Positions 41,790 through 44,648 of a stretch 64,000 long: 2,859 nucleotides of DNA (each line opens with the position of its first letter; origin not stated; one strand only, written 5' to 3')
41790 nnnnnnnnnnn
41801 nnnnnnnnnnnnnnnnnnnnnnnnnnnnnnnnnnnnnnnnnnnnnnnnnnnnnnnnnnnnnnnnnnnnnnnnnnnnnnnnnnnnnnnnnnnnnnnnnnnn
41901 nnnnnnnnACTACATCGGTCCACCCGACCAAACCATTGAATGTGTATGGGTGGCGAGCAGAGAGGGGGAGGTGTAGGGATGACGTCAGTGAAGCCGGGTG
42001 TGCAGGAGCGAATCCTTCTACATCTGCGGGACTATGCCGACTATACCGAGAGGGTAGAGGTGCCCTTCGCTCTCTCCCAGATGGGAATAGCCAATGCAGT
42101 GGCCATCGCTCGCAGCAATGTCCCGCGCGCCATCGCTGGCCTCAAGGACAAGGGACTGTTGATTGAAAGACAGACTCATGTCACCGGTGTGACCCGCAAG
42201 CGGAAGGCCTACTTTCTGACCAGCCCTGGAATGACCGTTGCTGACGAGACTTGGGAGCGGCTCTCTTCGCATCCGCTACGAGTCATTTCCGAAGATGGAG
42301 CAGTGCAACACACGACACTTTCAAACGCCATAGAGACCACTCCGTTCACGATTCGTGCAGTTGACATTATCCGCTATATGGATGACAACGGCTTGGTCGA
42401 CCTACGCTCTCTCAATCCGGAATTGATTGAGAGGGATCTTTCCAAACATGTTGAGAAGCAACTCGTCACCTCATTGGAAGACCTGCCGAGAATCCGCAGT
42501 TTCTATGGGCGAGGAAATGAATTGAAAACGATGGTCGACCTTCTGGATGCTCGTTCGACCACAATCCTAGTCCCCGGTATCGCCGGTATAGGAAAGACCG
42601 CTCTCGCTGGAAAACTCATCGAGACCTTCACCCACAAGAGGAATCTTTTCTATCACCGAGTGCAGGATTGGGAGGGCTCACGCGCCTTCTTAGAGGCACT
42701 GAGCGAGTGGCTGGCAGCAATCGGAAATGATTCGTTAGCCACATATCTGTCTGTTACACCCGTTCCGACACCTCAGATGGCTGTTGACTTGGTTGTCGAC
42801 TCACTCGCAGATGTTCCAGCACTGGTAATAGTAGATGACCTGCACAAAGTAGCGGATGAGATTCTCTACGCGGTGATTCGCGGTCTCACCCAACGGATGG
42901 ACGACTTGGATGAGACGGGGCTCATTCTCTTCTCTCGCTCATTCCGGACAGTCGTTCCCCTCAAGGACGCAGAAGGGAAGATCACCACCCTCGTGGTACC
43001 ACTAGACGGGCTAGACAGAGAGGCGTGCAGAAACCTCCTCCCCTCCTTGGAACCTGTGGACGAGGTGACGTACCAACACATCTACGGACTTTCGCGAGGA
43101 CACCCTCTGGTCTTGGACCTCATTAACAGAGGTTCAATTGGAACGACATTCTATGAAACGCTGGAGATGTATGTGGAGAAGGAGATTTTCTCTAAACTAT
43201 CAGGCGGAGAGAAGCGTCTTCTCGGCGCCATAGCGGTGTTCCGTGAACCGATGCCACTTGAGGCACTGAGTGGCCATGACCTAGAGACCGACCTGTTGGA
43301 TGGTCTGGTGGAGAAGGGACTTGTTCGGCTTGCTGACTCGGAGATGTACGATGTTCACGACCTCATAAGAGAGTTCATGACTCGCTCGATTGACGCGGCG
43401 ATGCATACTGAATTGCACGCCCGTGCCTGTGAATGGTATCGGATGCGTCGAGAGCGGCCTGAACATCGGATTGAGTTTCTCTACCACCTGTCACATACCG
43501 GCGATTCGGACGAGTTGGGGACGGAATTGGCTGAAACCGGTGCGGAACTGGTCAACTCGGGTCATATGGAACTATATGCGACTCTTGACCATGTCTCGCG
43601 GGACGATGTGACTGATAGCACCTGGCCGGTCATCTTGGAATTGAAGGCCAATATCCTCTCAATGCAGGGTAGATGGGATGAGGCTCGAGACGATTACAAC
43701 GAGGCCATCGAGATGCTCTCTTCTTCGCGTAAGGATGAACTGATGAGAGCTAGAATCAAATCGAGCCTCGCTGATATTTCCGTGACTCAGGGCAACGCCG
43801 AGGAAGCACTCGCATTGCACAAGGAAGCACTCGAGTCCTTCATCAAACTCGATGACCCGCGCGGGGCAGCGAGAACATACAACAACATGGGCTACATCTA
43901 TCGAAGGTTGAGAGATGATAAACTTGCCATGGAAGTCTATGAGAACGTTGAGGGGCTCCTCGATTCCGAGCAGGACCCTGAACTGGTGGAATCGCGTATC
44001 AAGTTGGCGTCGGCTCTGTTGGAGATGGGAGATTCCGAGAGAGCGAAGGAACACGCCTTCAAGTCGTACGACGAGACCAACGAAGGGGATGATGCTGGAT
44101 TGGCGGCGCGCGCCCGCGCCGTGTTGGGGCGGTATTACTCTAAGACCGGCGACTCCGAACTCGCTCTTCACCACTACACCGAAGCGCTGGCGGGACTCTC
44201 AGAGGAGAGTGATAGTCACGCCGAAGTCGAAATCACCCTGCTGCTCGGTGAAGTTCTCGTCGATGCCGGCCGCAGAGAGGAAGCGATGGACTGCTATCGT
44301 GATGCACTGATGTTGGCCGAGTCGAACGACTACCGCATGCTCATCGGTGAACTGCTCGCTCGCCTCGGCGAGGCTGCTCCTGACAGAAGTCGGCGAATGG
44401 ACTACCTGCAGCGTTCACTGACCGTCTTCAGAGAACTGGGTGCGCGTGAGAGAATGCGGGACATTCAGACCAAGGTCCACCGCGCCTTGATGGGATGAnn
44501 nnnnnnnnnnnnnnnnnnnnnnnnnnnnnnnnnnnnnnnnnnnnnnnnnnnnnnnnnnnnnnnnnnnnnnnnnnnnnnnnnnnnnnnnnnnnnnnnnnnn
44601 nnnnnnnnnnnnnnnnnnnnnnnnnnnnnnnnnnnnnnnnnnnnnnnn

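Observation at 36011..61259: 25-kb envelope module: anchored subtilase, three giant surface proteins, a wHTH-STAND-TPR regulator and an MBL + three-pilin-like operon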

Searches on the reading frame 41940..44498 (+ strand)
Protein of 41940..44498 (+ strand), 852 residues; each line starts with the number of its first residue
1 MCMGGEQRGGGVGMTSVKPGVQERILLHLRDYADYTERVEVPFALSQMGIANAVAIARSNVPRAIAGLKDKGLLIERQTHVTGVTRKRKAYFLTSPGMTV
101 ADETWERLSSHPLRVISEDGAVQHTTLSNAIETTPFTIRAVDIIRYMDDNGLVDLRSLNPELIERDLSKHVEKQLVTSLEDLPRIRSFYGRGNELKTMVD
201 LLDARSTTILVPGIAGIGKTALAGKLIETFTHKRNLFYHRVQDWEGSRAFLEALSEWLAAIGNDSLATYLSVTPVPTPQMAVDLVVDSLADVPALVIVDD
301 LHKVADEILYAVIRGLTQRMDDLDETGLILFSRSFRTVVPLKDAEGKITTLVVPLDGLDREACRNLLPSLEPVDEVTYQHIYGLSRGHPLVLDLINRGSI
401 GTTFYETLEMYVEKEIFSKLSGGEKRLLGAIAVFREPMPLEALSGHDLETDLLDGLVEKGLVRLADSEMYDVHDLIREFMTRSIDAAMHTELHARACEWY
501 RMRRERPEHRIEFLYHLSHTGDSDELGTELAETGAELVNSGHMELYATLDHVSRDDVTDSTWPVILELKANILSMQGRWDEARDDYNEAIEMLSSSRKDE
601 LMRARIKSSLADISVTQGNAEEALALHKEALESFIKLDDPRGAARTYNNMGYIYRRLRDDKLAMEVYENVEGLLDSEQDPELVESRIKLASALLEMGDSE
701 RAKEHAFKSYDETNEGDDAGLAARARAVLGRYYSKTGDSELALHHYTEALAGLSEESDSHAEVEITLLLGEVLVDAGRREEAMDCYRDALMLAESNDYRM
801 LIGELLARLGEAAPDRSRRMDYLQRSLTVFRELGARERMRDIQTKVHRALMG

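Call 6: search_protein_families(library=pfam, proteins=[window:41940-44498:+], max_evalue=0.01)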
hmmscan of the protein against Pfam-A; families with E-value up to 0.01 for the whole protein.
window:41940-44498:+ (852 aa): 24 families
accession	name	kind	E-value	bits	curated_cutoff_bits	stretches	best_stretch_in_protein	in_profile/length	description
PF13424.12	TPR_12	-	4.5e-23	81.7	30.1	4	566-634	6-75/77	Tetratricopeptide repeat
PF07719.23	TPR_2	-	6.6e-17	60.6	27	1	566-591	4-29/34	Tetratricopeptide repeat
PF00515.34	TPR_1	-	1.1e-16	60.3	27.8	1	569-592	7-30/34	Tetratricopeptide repeat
PF13181.12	TPR_8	-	1.4e-14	53.4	25.7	0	644-669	1-26/34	Tetratricopeptide repeat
PF17874.7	TPR_MalT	-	2.7e-13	50.3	45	2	568-708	6-147/336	MalT-like TPR region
PF13374.12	TPR_10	-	4.3e-10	39.7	27.5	0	604-633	2-31/42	Tetratricopeptide repeat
PF14938.12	SNAP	-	2.9e-09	37.2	25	1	570-711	42-179/282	Soluble NSF attachment protein, SNAP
PF13176.12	TPR_7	-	1.9e-07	31.1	27.9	0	647-670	2-25/36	Tetratricopeptide repeat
PF07721.20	TPR_4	-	2.2e-07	31.3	27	0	766-787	4-25/26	Tetratricopeptide repeat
PF13428.12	TPR_14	-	3.6e-07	30.6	23.5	0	764-796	2-34/44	Tetratricopeptide repeat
PF14559.12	TPR_19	-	3.7e-07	30.8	25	0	737-803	5-66/68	Tetratricopeptide repeat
PF13431.12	TPR_17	-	5.3e-07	29.9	24.4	0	677-703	7-33/34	Tetratricopeptide repeat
PF13432.12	TPR_16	-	1.5e-06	29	32.7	0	571-632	5-59/65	Tetratricopeptide repeat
PF09976.15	TPR_21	-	1.6e-06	28.5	25.5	0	566-605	149-187/193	Tetratricopeptide repeat-like domain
PF13414.12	TPR_11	-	1.6e-06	28.2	26.8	0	572-591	3-22/42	TPR repeat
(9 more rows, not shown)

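Call 14: search_protein_families(library=ncbifam, proteins=[window:41940-44498:+], max_evalue=1)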
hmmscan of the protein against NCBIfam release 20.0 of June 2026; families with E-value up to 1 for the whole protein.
window:41940-44498:+ (852 aa): 24 families
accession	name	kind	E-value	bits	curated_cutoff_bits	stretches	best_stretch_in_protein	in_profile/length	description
NF003420.0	PRK04841.1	equivalog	1.5e-12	46.4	537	1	408-633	251-481/903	HTH-type transcriptional regulator MalT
NF053520.1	HK_Porph_FimS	equivalog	8.2e-12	44.2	600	1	551-795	72-316/618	sensor histidine kinase FimS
NF053617.1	SARPRegAfsRStmc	equivalog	2.5e-10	39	1430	2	566-705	739-878/986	SARP-family global regulator AfsR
NF052415.1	T3SS_chap_SctY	equivalog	9.7e-09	35.7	70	2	724-790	41-104/106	type III secretion apparatus assembly chaperone SctY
NF053720.1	NsdA_fam_reg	subfamily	1.4e-08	34.7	75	2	577-753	215-398/432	NsdA family TPR-like regulatory protein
NF047507.1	TPR_BatC_Lepto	exception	9.3e-08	31.8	175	2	693-753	68-126/214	TPR repeat-containing protein BatC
NF052312.1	T9SS_PorW_SprE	equivalog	2.9e-07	29.5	250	2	678-813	136-261/716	type IX secretion system periplasmic lipoprotein PorW/SprE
TIGR02917.1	PEP_TPR_lipo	equivalog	1.2e-06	26.8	312.2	2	726-832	570-667/899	XrtA/PEP-CTERM system TPR-repeat protein PrsT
TIGR02521.1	type_IV_pilW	equivalog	1.6e-06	27.9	154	3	678-756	26-98/234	type IV pilus biogenesis/stability protein PilW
NF041717.1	HaaA_phane_TPR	equivalog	1.1e-05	23.8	1125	2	574-697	683-799/882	cyclophane-containing RiPP biosynthesis TPR protein HaaT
NF053779.1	BT3442_fam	equivalog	1.6e-05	23.8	940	1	746-817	85-156/563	BT3442 family protein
NF002725.1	PRK02603.1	equivalog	4.5e-05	23.5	143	2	576-662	48-124/173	photosystem I assembly protein Ycf3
NF047371.1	FlcA_CTERM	equivalog_domain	4.9e-05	22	300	2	580-708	323-456/646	periplasmic flagellar collar protein FlcA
NF040959.1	MamA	equivalog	0.00053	19.5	200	1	677-793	65-169/204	magnetosome protein MamA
NF042912.1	Amuc_1098_fam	equivalog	0.0036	15.4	750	1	569-704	47-176/805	Amuc_1098 family type IV pilus outer membrane protein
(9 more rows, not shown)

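Call 95: search_protein_families(library=padloc, proteins=[window:41940-44498:+], max_evalue=0.01)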
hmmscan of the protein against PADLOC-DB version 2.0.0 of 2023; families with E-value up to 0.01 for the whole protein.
window:41940-44498:+ (852 aa): 3 families
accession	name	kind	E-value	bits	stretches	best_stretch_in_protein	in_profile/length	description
PDLC01169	TPR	-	1.5e-08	32.3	2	726-836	112-221/252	TPR repeats containing protein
PDLC05079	PDC-S73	-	0.0002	18.3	1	167-234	153-219/752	-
PDLC04985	PDC-S27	-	0.0007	16.6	1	187-326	5-134/484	-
